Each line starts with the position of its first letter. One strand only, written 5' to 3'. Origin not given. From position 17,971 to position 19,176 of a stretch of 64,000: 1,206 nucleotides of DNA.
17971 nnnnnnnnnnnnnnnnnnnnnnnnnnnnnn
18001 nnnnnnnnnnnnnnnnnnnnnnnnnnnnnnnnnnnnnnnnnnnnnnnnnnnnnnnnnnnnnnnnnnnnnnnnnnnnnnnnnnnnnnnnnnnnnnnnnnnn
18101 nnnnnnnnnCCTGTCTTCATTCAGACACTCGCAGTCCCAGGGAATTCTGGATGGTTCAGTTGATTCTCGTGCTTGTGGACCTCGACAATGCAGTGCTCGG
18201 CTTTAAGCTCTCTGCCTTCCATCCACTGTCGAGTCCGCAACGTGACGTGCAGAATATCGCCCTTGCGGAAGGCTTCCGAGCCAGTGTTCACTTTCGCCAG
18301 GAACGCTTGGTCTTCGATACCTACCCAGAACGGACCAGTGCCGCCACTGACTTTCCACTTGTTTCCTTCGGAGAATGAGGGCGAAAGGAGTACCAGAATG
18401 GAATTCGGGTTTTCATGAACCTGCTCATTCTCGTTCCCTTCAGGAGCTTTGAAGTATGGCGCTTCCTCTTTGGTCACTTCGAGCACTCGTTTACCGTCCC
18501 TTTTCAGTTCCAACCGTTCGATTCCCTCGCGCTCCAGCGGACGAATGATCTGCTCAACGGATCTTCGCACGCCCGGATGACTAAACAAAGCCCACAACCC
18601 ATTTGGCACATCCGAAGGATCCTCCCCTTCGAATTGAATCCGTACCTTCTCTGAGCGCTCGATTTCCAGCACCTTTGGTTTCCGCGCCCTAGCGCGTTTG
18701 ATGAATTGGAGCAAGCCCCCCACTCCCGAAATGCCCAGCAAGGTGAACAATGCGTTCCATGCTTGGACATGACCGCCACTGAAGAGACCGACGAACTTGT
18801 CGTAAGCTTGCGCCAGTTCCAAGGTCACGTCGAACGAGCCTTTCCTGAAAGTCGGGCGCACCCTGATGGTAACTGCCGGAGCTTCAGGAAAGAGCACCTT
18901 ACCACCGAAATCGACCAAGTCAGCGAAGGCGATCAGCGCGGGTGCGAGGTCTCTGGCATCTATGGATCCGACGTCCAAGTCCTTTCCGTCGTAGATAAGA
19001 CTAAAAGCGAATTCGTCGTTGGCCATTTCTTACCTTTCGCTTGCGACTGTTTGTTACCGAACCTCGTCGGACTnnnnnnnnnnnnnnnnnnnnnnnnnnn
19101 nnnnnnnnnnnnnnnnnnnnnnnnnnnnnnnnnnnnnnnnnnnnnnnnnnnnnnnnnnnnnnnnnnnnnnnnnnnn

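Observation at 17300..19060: Low-GC island with an orphan AbrB antitoxin, an unannotated 54-codon ORF and a 301-aa unknown protein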

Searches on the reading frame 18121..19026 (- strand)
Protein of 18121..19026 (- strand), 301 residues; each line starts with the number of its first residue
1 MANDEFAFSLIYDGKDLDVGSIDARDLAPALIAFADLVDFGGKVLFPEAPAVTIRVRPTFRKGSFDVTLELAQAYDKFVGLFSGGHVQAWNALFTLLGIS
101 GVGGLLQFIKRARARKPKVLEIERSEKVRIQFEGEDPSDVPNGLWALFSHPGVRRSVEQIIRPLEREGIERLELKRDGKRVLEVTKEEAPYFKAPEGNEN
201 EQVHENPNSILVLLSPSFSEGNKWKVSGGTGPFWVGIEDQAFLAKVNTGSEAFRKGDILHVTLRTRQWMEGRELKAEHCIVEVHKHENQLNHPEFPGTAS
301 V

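Call 3: search_protein_families(library=pfam, proteins=[window:18121-19026:-], max_evalue=1)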
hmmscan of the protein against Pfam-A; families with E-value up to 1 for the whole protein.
window:18121-19026:- (301 aa): 1 family
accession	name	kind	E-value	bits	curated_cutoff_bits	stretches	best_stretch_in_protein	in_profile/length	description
PF25678.1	DUF7946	-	0.26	11.7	27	1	8-46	1-39/183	Domain of unknown function (DUF7946)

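Call 4: search_protein_families(library=padloc, proteins=[window:18121-19026:-], max_evalue=1)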
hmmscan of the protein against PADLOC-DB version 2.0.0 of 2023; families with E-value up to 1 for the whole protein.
window:18121-19026:- (301 aa): 1 family
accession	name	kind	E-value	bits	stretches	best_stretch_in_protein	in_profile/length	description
PDLC05015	PDC-S42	-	4.5e-72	241.1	1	6-295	4-298/302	-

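Call 5: search_protein_families(library=ncbifam, proteins=[window:18121-19026:-], max_evalue=1)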
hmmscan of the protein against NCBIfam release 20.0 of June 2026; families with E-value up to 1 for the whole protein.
window:18121-19026:- (301 aa): 1 family
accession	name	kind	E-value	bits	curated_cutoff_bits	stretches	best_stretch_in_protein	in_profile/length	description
NF053583.1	LAPAL_fam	equivalog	3.4e-67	226.9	60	1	8-287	1-291/292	LAPAL motif-containing putative phage structural protein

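Call 6: search_protein_families(library=phrogs, proteins=[window:18121-19026:-], max_evalue=1)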
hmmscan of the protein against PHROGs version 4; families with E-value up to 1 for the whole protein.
window:18121-19026:- (301 aa): 2 families
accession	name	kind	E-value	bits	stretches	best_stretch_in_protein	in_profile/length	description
phrog_3243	-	unknown function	5.7e-56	190.8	1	7-288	11-286/293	-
phrog_785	-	lysis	0.088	13.6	1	89-119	13-42/107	holin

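Call 11: find_homologous_proteins(query=window:18121-19026:-, max_evalue=0.001)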
Query window:18121-19026:- (301 aa): 75 proteins with E <= 0.001 among 3113 candidates.
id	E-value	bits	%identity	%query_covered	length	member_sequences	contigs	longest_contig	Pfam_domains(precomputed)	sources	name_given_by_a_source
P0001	8.3e-200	680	100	100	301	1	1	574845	-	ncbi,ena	-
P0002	1.4e-132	460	65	99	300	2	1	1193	-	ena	-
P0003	5.2e-130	451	64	99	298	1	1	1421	-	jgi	jgi:hypothetical protein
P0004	3.0e-128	445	64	100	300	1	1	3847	-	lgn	-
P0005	1.3e-126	440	64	99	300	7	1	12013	-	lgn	-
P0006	3.4e-123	429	61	99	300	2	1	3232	-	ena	-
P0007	4.9e-122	425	61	99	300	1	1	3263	-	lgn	-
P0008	3.6e-120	419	59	99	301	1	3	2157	-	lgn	-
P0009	9.1e-120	417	62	99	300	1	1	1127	-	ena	-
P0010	2.1e-90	321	51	96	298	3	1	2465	-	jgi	jgi:hypothetical protein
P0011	5.7e-90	320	52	94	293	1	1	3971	-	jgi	jgi:hypothetical protein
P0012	6.7e-90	319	51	96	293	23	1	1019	-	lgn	-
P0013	1.1e-88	315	51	95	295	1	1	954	-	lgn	-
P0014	1.9e-86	308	50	95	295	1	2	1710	-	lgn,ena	-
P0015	1.9e-85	305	50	93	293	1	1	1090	-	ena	-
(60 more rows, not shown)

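Call 14: search_dna_similar(query=window:18121-19026:-, collection=phages, mode=protein, max_evalue=0.001, max_rows=30)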
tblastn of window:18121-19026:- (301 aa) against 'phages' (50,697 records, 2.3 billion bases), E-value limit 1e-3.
Records with a match: 8; places in all: 8; records where one place covers at least 80% of the query: 5.
Best place of each record, by identity: <60% 8.
By first word of the organism name: Bifidobacterium 3; Listeria 2; Lactobacillus 2; Vibrio 1.
By host as written in the record: Listeria monocytogenes 2; Bifidobacterium thermophilum MBT94004 1; Bifidobacterium thermophilum 94004 1; Bifidobacterium bifidum strain 317B 1; Lactobacillus casei ATCC 393 1; Lactobacillus casei 1; Vibrio cyclitrophicus 10N.286.45.F8 1.
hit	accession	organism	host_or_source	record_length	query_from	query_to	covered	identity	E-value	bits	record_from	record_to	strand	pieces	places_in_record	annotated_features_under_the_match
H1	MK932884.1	Bifidobacterium phage PMBT6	Bifidobacterium thermophilum MBT94004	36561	12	295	94%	27.2%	7e-14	78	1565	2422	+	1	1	hypothetical protein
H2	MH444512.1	Bifidobacterium phage PMBT6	Bifidobacterium thermophilum 94004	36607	12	295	94%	27.2%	7e-14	78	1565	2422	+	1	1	hypothetical protein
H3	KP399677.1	Listeria phage vB_LmoS_188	Listeria monocytogenes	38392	5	286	94%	27.0%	4e-25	110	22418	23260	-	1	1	hypothetical protein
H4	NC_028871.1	Listeria phage vB_LmoS_188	Listeria monocytogenes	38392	5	286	94%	27.0%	4e-25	110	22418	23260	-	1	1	hypothetical protein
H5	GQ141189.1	Bifidobacterium phage Bbif-1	Bifidobacterium bifidum strain 317B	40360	17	286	90%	27.5%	3e-9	64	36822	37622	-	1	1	hypothetical protein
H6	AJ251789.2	Lactobacillus phage A2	Lactobacillus casei ATCC 393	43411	47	286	80%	30.8%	9e-26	112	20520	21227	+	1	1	hypothetical protein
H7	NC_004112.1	Lactobacillus phage A2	Lactobacillus casei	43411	47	286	80%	30.8%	9e-26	112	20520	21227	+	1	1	hypothetical protein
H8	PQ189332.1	Vibrio phage 10N.286.45.F8_PE001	Vibrio cyclitrophicus 10N.286.45.F8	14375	12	251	80%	22.9%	7e-9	62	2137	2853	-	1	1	hypothetical protein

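Call 15: get_annotated_region(hit=H6, flank=5000)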
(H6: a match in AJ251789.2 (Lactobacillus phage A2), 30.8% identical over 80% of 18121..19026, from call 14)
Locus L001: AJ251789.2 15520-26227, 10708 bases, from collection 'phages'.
description: Lactobacillus casei bacteriophage A2 complete genome.
organism: Lactobacillus phage A2 (NCBI taxid 51369)
taxonomy: Viruses; Duplodnaviria; Heunggongvirae; Uroviricota; Caudoviricetes; Ashduovirus; Ashduovirus A2
host: Lactobacillus casei ATCC 393; source: -; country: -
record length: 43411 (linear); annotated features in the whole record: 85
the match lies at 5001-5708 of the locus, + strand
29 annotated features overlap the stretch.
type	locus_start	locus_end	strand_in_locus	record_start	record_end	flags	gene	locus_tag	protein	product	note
CDS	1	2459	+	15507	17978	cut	-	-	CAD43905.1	putative host interaction protein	ORF14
CDS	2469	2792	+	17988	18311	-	-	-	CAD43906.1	hypothetical protein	ORF15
CDS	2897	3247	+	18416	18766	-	-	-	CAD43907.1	hypothetical protein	ORF16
CDS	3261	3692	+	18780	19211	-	-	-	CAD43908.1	holin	ORF17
CDS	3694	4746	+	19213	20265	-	-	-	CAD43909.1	lysin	ORF18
CDS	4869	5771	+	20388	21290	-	-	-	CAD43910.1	hypothetical protein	ORF19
regulatory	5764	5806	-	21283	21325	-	int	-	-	terminator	-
CDS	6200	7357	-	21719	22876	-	int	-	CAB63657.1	integrase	mediates prophage integration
regulatory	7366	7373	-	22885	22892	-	int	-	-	ribosome_binding_site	-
CDS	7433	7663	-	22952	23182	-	xis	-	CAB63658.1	putative excisionase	-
CDS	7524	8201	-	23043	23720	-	-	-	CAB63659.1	hypothetical protein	ORF22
regulatory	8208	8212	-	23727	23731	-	-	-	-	ribosome_binding_site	ORF22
regulatory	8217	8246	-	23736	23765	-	cI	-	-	terminator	-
CDS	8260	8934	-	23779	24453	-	cI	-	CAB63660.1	CI like protein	repressor of the lytic cycle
regulatory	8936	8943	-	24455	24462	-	cI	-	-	ribosome_binding_site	-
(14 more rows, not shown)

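Call 16: get_annotated_region(hit=H3, flank=5000)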
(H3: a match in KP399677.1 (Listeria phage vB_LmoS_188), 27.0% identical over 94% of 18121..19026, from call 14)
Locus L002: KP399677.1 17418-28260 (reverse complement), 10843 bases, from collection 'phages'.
description: Listeria phage vB_LmoS_188, complete genome.
organism: Listeria phage vB_LmoS_188 (NCBI taxid 1591072)
taxonomy: Viruses; Duplodnaviria; Heunggongvirae; Uroviricota; Caudoviricetes
host: Listeria monocytogenes; source: -; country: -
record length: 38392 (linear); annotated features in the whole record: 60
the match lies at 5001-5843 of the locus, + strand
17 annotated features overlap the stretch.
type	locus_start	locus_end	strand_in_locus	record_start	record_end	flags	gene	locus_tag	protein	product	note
CDS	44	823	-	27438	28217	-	-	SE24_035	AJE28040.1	antirepressor protein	Phage antirepressor protein / Antirepressor Gp37; ORF35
CDS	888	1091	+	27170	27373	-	-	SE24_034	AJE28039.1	hypothetical protein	Hypothetical protein M642_09745; ORF34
CDS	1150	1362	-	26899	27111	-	-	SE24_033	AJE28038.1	XRE family transcriptional regulator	ORF33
CDS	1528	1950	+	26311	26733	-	-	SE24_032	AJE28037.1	Cro/CI family XRE family transcriptional regulator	ORF32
CDS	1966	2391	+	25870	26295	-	-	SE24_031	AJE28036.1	hypothetical protein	ORF31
CDS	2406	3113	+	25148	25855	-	-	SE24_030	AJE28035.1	hypothetical protein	ORF30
CDS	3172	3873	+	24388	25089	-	-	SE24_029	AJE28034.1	hypothetical protein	ORF29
CDS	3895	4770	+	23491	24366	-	-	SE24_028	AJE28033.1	putative superinfection immunity protein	Phage-associated Helicase; ORF28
CDS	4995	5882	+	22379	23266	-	-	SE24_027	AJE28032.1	hypothetical protein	Hypothetical protein M641_00185; ORF27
CDS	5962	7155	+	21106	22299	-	-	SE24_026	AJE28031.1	integrase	ORF26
CDS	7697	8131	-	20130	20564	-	-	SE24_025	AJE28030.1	hypothetical protein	Gp26; ORF25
CDS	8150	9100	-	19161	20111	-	-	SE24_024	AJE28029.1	N-acetylmuramoyl-L-alanine amidase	ORF24; Phage lysin, N-acetylmuramoyl-L-alanine Amidase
CDS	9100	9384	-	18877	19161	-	-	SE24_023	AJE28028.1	holin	Holin, phage phi LC3 family; ORF23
CDS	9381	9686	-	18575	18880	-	-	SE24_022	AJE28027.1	hypothetical protein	Gp18; ORF22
CDS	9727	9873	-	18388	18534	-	-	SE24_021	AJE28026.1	holin-associated protein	Holin-associated Gp17 protein; ORF21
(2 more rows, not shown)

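Call 17: get_annotated_region(hit=H8, flank=6000)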
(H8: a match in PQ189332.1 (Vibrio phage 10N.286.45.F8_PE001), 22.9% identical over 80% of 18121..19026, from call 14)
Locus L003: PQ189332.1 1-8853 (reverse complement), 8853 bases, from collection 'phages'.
description: Vibrio phage 10N.286.45.F8_PE001, complete genome.
organism: Vibrio phage 10N.286.45.F8_PE001 (NCBI taxid 3385312)
taxonomy: Viruses; Varidnaviria; Bamfordvirae; Preplasmiviricota; Tectiliviricetes; Vinavirales
host: Vibrio cyclitrophicus 10N.286.45.F8; source: seawater; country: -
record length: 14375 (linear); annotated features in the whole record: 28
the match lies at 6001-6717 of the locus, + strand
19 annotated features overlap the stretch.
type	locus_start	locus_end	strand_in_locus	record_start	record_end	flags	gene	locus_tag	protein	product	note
CDS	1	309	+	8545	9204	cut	-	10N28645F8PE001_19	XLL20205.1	hypothetical protein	PG160_MONPV_DNA_packaging_protein_OPG160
CDS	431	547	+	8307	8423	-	-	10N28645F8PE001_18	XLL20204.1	hypothetical protein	-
CDS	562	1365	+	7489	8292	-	-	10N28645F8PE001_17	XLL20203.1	hypothetical protein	CAPSD_BPPM2_Major_capsid_protein_P2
CDS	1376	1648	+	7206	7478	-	-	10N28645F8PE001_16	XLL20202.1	hypothetical protein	TMhelix_containing_protein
CDS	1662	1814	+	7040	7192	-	-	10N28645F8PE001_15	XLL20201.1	hypothetical protein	-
CDS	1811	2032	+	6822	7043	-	-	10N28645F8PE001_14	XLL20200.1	hypothetical protein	-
CDS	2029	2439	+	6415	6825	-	-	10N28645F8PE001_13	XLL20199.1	hypothetical protein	-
CDS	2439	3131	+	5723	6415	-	-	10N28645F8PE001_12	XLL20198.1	hypothetical protein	GPJ_BPPM2_Uncharacterized_protein_Gp-j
CDS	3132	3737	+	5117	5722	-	-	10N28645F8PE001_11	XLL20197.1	hypothetical protein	-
CDS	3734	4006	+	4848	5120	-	-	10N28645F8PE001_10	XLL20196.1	hypothetical protein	-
CDS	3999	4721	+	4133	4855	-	-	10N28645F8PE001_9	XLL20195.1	hypothetical protein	-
CDS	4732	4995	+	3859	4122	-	-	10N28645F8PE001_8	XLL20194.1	hypothetical protein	tail_fiber_protein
CDS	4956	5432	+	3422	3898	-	-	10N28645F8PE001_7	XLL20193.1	hypothetical protein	head_protein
CDS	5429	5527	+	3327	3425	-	-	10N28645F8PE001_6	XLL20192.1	hypothetical protein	-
CDS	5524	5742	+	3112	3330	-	-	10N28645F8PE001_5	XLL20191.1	hypothetical protein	-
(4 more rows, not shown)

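Call 18: get_annotated_region(hit=H1, flank=5000)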
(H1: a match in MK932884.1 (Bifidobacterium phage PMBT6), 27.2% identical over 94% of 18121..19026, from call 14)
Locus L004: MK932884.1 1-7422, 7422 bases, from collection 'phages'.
description: Bifidobacterium phage PMBT6, complete genome.
organism: Bifidobacterium phage PMBT6 (NCBI taxid 2576879)
taxonomy: Viruses; Duplodnaviria; Heunggongvirae; Uroviricota; Caudoviricetes
host: Bifidobacterium thermophilum MBT94004; source: fermentation culture; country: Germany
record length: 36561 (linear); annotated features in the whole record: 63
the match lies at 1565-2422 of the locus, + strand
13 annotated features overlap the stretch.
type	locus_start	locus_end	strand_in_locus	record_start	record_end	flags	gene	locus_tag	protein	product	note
CDS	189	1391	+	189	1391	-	-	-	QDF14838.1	integrase site-specific tyrosine recombinase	-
CDS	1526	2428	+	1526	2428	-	-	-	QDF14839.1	hypothetical protein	-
CDS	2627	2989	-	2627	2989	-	-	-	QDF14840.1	zinc metallo-proteinase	-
CDS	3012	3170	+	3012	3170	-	-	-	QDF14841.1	hypothetical protein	-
CDS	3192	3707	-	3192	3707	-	-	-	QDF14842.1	lipoprotein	-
CDS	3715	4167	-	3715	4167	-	-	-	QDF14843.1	hypothetical protein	-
CDS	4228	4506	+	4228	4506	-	-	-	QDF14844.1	HTH transcriptional regulator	-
CDS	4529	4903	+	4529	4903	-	-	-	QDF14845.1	hypothetical protein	-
CDS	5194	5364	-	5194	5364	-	-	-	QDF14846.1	hypothetical protein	-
CDS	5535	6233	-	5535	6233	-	-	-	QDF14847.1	hypothetical protein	-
CDS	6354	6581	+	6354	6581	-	-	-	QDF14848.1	hypothetical protein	-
CDS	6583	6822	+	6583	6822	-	-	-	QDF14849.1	hypothetical protein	-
CDS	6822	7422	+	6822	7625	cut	-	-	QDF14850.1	antirepressor protein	-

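Call 21: find_related_loci(query=A1, collection=genome_contigs, flank=8000)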
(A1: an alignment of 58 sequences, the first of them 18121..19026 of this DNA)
Query A1 (301 aa) in genome_contigs; peptide patterns used: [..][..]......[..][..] (x = any residue, [..] = any of these).
247 stretches matched a pattern; 138 encode a relative of the query (tblastn E <= 1e-3); the best 80 are kept; 80 distinct loci.
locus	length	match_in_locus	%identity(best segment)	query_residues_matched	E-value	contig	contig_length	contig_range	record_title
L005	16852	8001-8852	49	1-287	4e-89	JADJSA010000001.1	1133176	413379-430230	MAG: Candidatus Methylophosphatis haderslevensis isolate Hade_18-Q3-R52-61_BATAC.316 tig00000808-10-11321960, whole geno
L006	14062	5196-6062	48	7-296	9e-89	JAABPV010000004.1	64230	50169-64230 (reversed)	MAG: Desulfobulbaceae bacterium isolate S01.Bin068 NODE_13_length_64230_cov_8.173679, whole genome shotgun sequence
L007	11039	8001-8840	48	8-288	1e-87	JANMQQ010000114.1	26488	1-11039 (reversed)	MAG: Gammaproteobacteria bacterium isolate OTE_51_metabat_186 OTE_51_k141_797652, whole genome shotgun sequence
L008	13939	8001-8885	36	7-296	2e-49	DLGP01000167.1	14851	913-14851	MAG TPA_asm: Alphaproteobacteria bacterium UBA7691 UBA7691_contig_24789, whole genome shotgun sequence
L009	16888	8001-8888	35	5-296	4e-48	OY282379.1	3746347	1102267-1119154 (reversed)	MAG: uncultured Pseudomonadales bacterium genome assembly, chromosome: 1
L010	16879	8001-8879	33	7-296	1e-47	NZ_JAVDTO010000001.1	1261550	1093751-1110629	Azospirillum sp. BE72 Ga0454506_01, whole genome shotgun sequence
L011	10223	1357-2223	35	8-296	1e-47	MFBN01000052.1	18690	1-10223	MAG: Candidatus Curtissbacteria bacterium RIFCSPLOWO2_01_FULL_37_9 rifcsplowo2_01_scaffold_8095, whole genome shotgun se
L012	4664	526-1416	33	1-296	1e-46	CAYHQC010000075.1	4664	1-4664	MAG TPA_asm: uncultured Gammaproteobacteria bacterium isolate ERP119705_co15_352 genome assembly, contig: NODE_25256_len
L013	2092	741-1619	34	8-291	2e-46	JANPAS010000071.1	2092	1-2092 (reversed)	MAG: Comamonadaceae bacterium isolate VAR_79_metabat_174 VAR_79_k141_3938783, whole genome shotgun sequence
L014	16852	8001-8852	33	1-285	2e-45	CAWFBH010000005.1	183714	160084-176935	MAG: uncultured delta proteobacterium isolate MFD02248.bin.2.83 genome assembly, contig: contig_29695, whole genome shot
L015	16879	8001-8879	33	8-297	3e-45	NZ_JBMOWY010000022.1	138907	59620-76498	Stenotrophomonas sp. GZD-301 Scaffold6_1, whole genome shotgun sequence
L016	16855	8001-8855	35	8-287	2e-44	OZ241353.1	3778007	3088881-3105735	MAG: Candidatus Azotimanducaceae bacterium isolate e3e4c148-1896-45fc-9e70-f97964d5a610 genome assembly, chromosome: 1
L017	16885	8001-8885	33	1-293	2e-44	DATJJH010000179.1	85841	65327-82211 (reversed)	MAG TPA_asm: Trinickia sp. isolate SMAG_U15560 k141_2175301, whole genome shotgun sequence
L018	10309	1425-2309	39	5-291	7e-44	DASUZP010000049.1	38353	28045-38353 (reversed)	MAG TPA_asm: Solirubrobacterales bacterium isolate SMAG_U1926 k141_763216, whole genome shotgun sequence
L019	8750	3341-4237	31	1-296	2e-43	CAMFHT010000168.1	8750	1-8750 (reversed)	MAG: uncultured Rhizobium sp. isolate SRR9109402_bin.13_metaWRAP_v1.3_MAG genome assembly, contig: ERZ12289980.3639, who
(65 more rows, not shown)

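Call 22: find_encoding_contigs(protein=P0001, flank=10000, max_places=3)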
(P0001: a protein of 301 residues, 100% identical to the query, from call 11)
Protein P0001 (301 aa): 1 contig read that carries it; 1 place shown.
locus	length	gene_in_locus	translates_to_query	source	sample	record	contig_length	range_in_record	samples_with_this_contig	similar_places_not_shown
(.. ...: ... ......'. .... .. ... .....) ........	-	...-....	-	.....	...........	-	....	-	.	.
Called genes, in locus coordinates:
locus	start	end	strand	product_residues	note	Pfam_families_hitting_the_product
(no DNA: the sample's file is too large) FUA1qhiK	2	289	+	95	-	?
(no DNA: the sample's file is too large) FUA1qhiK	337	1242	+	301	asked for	-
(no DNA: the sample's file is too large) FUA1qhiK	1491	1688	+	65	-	-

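Call 25: find_encoding_contigs(protein=P0005, flank=6000, max_places=3)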
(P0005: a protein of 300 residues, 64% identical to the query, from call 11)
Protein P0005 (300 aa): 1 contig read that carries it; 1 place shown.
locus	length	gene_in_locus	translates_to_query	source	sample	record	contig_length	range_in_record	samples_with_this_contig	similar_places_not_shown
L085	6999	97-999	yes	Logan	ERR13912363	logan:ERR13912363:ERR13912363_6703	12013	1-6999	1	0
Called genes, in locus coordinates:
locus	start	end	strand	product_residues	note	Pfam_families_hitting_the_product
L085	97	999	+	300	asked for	-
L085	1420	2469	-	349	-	PF13367:PrsW-protease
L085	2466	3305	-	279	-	-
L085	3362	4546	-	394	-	PF14237:GYF_2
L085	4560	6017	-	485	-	PF00069:Pkinase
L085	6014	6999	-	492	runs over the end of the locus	PF13672:PP2C_2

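Call 26: find_encoding_contigs(protein=P0004, flank=4000, max_places=2)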
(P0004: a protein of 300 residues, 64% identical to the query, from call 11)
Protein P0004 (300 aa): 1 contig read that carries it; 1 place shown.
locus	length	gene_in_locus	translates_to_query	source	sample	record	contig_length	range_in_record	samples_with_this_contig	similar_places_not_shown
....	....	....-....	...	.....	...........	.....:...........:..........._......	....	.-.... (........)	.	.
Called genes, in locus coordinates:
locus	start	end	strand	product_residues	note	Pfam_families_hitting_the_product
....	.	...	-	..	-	?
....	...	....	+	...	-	-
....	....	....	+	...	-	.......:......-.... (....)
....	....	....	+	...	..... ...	-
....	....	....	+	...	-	?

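Call 27: find_encoding_contigs(protein=P0006, flank=4000, max_places=2)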
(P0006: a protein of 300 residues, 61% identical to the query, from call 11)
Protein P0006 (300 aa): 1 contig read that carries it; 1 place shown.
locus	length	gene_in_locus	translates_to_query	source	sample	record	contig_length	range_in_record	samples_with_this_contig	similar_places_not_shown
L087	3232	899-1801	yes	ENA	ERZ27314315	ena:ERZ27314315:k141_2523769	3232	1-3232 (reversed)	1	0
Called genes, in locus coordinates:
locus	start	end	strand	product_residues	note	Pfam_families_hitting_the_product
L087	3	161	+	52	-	?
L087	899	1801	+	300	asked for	-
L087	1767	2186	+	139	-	-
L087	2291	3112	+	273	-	-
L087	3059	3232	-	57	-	?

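Call 28: find_encoding_contigs(protein=P0007, flank=4000, max_places=2)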
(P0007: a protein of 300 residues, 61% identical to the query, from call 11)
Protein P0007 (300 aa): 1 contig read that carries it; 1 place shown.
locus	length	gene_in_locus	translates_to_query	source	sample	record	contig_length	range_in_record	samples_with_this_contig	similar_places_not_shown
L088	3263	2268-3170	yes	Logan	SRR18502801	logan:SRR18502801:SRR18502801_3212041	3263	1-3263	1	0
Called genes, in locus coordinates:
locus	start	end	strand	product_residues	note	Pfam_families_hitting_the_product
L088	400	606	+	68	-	-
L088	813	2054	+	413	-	PF00565:SNase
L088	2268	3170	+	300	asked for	-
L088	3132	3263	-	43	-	?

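Call 30: predict_structure(alignment_id=A1)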
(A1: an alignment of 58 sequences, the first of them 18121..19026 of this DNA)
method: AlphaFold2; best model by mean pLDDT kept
length: 301 residues; sequences in the alignment: 58
mean_pLDDT: 84.6   pTM: 0.69
mean pLDDT of the five models: 84.6, 82.8, 82.3, 81.8, 80.9
residues with pLDDT >= 90: 154; 70-90: 94; 50-70: 45; < 50: 8
segments of 3 or more residues with pLDDT < 50: 74-78
pLDDT, mean of each block of 10 residues (from residue 1): 69 80 79 92 88 73 67 51 72 91 91 89 84 94 94 94 93 92 96 81 93 86 91 95 89 90 92 88 90 58 47
secondary structure, 60 per line:
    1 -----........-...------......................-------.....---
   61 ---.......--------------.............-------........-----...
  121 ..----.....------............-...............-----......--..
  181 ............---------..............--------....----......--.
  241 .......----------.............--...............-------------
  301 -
elements in order: E6-13 H24-45 E53-57 E64-70 H85-97 H105-112 E118-122 E127-131 E138-141 H142-149 H151-165 E171-176 E179-185 H186-192 E202-215 E224-227 E232-237 H240-247 E258-270 E273-287
